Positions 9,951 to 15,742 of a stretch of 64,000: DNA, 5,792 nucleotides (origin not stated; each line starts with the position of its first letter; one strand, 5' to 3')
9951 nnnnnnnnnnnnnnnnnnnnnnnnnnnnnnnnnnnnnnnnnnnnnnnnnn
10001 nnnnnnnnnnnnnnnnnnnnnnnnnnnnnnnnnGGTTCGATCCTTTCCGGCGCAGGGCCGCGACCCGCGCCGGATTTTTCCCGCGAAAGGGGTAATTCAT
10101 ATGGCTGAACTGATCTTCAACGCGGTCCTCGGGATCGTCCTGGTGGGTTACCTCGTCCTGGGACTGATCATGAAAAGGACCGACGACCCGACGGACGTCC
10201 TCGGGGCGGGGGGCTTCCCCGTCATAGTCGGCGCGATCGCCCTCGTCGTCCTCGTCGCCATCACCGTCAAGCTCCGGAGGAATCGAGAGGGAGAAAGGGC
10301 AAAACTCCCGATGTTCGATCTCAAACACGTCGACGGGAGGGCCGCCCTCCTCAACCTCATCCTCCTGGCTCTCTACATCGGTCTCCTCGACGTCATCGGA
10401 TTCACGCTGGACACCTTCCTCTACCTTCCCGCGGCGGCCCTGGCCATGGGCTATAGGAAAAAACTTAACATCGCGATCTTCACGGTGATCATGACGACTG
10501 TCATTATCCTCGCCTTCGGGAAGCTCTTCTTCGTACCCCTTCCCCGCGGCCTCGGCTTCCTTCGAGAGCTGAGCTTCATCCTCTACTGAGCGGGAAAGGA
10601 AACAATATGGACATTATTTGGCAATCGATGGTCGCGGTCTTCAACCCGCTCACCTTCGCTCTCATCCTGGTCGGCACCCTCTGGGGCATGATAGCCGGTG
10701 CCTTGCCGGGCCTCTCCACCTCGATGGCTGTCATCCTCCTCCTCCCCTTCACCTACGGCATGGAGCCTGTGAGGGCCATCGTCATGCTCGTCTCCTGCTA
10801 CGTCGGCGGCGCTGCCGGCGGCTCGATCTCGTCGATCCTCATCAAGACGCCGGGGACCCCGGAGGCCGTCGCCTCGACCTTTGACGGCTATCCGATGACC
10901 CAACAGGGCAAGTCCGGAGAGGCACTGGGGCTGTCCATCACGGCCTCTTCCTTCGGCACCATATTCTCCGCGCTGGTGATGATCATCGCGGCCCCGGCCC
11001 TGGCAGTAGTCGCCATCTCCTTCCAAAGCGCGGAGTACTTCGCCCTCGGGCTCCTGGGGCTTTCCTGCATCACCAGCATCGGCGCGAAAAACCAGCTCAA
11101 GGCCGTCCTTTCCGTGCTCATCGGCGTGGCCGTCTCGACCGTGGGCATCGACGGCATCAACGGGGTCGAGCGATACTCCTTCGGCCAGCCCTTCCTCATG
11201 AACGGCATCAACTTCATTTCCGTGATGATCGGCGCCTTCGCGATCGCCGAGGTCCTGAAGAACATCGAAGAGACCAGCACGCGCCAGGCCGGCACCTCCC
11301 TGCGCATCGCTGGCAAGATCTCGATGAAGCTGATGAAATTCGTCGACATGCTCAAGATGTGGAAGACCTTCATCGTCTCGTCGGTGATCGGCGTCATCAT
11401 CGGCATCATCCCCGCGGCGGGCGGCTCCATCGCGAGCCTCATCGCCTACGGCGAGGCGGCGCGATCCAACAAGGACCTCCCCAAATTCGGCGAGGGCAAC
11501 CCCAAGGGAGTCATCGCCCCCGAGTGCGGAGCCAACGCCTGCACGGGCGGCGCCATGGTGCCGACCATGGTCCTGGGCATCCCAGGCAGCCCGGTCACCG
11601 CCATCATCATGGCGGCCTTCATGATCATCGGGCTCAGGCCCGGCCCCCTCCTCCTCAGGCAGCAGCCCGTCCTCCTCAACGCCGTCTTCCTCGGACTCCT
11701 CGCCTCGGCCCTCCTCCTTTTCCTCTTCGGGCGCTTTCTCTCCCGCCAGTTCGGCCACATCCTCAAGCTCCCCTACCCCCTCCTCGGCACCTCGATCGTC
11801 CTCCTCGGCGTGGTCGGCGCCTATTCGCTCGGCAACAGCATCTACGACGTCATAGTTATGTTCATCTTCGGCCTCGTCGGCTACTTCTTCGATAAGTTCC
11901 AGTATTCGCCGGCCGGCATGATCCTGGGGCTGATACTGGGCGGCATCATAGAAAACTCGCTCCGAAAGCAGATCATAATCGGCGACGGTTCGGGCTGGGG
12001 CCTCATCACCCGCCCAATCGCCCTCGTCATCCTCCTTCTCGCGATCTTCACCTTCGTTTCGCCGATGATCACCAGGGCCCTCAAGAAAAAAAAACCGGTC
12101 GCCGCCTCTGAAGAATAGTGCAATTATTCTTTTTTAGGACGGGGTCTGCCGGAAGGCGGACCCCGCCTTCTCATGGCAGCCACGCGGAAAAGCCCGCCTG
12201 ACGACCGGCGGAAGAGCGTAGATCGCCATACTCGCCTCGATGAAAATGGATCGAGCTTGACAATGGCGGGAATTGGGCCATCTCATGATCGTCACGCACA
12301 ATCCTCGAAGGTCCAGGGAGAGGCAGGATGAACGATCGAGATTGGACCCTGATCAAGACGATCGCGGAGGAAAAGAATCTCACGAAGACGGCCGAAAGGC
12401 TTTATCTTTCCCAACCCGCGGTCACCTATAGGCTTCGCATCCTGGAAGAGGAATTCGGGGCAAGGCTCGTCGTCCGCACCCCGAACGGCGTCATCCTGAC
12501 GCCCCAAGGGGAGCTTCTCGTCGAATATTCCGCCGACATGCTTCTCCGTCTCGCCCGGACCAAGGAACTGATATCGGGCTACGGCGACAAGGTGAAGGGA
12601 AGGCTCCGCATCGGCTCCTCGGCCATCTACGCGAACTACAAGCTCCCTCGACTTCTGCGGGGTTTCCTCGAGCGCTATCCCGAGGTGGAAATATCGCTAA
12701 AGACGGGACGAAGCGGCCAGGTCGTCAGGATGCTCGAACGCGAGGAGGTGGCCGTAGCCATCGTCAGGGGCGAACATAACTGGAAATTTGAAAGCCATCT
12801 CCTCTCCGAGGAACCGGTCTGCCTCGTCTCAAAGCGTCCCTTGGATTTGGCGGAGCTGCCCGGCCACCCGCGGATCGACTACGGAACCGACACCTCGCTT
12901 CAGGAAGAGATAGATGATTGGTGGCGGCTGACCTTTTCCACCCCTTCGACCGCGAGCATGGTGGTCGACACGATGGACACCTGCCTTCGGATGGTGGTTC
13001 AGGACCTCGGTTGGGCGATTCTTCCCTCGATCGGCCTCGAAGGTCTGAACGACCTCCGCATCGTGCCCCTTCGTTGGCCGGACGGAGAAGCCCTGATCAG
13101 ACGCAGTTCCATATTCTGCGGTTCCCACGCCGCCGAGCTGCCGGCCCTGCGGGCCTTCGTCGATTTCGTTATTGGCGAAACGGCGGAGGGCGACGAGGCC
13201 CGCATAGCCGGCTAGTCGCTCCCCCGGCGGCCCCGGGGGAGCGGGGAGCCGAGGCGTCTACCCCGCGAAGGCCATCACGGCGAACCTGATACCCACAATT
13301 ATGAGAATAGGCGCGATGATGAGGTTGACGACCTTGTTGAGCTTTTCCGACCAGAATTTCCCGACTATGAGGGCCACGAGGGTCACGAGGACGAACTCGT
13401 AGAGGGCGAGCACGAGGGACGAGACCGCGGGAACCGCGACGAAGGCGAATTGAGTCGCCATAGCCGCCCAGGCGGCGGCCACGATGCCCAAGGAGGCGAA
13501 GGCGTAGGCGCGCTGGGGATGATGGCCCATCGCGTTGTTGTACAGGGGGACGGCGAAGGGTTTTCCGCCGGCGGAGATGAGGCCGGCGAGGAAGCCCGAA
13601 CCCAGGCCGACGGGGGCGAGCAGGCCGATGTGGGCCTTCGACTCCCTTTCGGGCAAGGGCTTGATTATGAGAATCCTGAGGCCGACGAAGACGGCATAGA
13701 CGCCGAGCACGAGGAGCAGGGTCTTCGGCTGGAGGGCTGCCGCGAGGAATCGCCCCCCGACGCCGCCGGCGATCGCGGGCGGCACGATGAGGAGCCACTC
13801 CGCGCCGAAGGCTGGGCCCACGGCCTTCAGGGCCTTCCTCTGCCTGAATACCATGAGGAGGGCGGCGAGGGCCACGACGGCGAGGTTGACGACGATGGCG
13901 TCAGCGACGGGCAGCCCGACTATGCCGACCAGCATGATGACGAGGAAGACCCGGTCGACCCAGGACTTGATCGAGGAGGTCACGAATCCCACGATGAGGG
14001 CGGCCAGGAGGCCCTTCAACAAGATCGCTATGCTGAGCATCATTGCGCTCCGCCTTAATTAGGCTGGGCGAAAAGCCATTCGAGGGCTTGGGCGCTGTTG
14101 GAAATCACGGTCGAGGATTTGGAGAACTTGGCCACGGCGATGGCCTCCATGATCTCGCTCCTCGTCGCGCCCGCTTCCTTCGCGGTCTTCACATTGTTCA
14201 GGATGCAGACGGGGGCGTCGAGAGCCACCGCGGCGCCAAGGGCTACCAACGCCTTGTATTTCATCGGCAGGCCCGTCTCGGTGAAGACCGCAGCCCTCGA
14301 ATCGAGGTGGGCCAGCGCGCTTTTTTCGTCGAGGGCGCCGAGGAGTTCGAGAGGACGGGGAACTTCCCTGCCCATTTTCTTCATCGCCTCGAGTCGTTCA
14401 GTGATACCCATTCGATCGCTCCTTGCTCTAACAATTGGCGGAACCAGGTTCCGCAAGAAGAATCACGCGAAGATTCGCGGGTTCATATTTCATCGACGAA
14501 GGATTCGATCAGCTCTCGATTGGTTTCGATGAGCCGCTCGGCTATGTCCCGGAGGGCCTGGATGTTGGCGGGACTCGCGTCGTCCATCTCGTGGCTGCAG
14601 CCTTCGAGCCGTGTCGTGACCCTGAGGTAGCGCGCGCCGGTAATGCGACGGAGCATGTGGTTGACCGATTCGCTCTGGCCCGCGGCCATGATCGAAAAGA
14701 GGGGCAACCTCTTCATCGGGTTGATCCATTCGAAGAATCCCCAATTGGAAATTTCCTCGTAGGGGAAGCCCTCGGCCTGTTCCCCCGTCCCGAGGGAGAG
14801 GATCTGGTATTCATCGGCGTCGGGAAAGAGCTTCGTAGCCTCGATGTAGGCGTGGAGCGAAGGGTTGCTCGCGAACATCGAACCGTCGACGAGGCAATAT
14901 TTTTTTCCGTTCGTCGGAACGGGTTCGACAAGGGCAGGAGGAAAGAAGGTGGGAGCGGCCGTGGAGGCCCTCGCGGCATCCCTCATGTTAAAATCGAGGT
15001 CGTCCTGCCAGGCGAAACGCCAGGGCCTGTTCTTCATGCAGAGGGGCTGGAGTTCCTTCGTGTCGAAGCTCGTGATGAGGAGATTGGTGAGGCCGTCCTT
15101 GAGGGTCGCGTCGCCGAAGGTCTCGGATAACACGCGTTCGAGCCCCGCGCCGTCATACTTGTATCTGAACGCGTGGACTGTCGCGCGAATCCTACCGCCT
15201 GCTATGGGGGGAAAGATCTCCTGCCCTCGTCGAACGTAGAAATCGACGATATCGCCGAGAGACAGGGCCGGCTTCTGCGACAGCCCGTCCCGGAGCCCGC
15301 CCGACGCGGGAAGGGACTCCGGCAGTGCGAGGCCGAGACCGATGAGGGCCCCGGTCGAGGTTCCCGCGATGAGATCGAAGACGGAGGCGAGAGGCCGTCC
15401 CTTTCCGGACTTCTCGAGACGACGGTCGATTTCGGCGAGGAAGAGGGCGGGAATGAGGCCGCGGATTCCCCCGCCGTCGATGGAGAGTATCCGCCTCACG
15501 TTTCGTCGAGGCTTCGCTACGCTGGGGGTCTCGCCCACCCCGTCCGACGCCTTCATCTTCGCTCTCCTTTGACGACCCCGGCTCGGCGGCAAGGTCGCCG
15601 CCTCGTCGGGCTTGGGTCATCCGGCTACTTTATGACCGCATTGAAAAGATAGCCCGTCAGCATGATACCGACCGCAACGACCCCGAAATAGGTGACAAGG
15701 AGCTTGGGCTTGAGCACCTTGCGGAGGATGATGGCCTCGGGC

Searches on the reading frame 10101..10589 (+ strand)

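Call 65: search_protein_families(library=pfam, proteins=[window:10101-10589:+], max_evalue=0.00001)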
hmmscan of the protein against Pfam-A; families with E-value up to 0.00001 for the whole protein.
window:10101-10589:+ (162 aa): 1 family
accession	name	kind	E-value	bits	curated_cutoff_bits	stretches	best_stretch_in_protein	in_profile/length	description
PF07331.16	TctB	-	4.9e-16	59.6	29.1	1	10-148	3-137/137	Tripartite tricarboxylate transporter TctB family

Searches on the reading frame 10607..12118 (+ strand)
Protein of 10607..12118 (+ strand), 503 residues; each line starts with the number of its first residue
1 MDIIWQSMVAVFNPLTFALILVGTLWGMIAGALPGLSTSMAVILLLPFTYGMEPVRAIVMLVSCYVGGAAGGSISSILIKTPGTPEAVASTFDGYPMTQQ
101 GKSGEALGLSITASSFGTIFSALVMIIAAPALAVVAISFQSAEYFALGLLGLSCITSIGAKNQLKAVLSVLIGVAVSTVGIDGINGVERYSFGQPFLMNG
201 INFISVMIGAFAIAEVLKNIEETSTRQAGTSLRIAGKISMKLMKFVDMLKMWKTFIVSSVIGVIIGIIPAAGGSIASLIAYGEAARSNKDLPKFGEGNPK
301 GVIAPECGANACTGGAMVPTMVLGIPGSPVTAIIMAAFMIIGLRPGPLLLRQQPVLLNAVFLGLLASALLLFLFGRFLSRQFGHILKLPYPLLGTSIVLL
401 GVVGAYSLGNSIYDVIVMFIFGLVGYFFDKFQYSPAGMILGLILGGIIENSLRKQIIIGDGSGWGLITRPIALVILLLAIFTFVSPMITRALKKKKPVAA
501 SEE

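Call 65: search_protein_families(library=pfam, proteins=[window:10607-12118:+], max_evalue=0.00001)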
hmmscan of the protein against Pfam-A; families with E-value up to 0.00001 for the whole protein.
window:10607-12118:+ (503 aa): 1 family
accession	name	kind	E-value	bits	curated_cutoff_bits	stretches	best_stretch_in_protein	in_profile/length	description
PF01970.21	TctA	-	9.4e-138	459.8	28.9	1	18-440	2-423/423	Tripartite tricarboxylate transporter TctA family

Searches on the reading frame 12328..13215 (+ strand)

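Call 65: search_protein_families(library=pfam, proteins=[window:12328-13215:+], max_evalue=0.00001)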
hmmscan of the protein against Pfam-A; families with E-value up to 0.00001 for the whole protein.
window:12328-13215:+ (295 aa): 2 families
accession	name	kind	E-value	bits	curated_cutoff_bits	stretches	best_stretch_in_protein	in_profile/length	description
PF03466.25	LysR_substrate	-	6.3e-34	117.6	28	1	88-282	3-205/209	LysR substrate binding domain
PF00126.33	HTH_1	-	1e-17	64.2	26.6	1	5-62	3-60/60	Bacterial regulatory helix-turn-helix protein, lysR family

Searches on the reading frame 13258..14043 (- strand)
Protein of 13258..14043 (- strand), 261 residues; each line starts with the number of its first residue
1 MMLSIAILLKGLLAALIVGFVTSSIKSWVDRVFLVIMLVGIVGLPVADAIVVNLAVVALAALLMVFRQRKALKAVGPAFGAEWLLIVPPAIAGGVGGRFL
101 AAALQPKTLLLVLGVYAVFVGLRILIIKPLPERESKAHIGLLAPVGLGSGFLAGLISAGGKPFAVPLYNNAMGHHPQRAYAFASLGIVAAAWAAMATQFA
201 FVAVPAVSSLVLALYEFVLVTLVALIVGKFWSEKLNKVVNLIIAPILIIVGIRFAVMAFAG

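Call 65: search_protein_families(library=pfam, proteins=[window:13258-14043:-], max_evalue=0.00001)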
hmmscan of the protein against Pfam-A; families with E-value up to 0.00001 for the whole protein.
window:13258-14043:- (261 aa): 1 family
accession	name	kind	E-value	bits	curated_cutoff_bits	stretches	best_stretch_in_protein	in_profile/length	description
PF01925.25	TauE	-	1.2e-16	61.5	32.6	1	36-253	25-236/237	Sulfite exporter TauE/SafE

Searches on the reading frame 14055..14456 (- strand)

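Call 66: search_protein_families(library=pfam, proteins=[window:14055-14456:-], max_evalue=0.00001)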
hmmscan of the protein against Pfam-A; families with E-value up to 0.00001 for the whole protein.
window:14055-14456:- (133 aa): 1 family
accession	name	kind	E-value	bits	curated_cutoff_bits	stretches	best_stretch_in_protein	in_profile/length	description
PF02627.25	CMD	-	3.1e-11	43.5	23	1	54-126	11-83/84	Carboxymuconolactone decarboxylase family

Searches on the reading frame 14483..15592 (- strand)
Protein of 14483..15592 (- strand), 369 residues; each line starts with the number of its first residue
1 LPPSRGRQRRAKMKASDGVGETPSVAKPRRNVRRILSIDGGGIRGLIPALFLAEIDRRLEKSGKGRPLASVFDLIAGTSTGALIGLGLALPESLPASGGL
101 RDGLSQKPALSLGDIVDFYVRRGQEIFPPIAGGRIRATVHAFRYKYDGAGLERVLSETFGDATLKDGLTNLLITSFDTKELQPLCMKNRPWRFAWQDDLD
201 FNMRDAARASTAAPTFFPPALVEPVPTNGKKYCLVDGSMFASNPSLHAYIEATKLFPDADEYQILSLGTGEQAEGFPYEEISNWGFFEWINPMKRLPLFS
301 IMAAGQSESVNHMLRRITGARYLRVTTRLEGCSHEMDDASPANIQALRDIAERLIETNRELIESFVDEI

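Call 66: search_protein_families(library=pfam, proteins=[window:14483-15592:-], max_evalue=0.00001)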
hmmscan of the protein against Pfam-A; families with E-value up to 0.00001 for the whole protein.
window:14483-15592:- (369 aa): 1 family
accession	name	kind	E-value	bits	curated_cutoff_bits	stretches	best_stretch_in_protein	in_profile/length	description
PF01734.28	Patatin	-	1.4e-21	78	27.7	1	36-244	1-186/191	Patatin-like phospholipase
